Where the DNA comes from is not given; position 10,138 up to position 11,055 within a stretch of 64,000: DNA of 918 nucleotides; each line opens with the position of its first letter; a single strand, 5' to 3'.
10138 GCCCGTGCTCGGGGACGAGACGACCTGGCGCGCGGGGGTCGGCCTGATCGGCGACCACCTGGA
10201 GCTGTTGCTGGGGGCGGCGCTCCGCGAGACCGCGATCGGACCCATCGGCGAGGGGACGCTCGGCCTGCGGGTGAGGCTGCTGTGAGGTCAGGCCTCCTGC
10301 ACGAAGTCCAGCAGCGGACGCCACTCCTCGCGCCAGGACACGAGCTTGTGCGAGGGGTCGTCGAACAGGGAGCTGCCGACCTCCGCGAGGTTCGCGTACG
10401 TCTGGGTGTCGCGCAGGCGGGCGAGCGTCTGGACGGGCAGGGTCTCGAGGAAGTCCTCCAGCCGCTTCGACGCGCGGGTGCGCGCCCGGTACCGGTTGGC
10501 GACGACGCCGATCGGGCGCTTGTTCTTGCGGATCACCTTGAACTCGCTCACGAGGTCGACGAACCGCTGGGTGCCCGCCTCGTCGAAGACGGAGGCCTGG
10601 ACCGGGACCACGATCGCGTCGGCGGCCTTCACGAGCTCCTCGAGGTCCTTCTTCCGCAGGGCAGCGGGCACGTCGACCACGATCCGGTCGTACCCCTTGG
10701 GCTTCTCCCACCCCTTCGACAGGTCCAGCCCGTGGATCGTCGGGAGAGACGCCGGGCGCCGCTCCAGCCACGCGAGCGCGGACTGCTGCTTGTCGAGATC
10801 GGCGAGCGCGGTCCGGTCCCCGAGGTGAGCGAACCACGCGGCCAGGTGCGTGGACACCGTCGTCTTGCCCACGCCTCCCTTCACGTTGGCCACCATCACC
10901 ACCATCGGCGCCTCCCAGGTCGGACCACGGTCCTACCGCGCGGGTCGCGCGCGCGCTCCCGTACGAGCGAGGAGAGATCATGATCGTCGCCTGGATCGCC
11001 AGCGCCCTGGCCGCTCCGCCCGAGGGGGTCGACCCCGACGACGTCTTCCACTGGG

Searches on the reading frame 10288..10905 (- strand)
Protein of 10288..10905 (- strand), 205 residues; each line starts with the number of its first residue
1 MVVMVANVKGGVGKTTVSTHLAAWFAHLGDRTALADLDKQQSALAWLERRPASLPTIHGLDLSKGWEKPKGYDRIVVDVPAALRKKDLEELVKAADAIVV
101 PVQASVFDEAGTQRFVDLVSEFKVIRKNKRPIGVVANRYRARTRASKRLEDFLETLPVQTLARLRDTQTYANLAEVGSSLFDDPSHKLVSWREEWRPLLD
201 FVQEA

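Call 6: search_protein_families(library=pfam, proteins=[window:10288-10905:-], max_evalue=0.001)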
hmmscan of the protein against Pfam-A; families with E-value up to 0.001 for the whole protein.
window:10288-10905:- (205 aa): 7 families
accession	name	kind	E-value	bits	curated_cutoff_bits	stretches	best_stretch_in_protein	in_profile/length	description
PF01656.29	CbiA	-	1.5e-19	70.6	25.4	1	3-177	1-122/125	CobQ/CobB/MinD/ParA nucleotide binding domain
PF13614.12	AAA_31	-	4.6e-16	59.7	27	2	2-43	3-44/177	AAA domain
PF09140.17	MipZ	-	4.1e-10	39.9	20.7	1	2-54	2-55/262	ATPase MipZ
PF10609.15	ParA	-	2.3e-07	30.9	27.1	1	2-38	5-41/246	NUBPL iron-transfer P-loop NTPase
PF07015.17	VirC1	-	7.8e-07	29.1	24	0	3-49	4-50/231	VirC1 protein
PF02374.21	ArsA_ATPase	-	0.00012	21.9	24.3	1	6-38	6-38/305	Anion-transporting ATPase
PF16575.11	CLP1_P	-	0.00038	20.8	26.6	0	11-44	4-37/188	mRNA cleavage and polyadenylation factor CLP1 P-loop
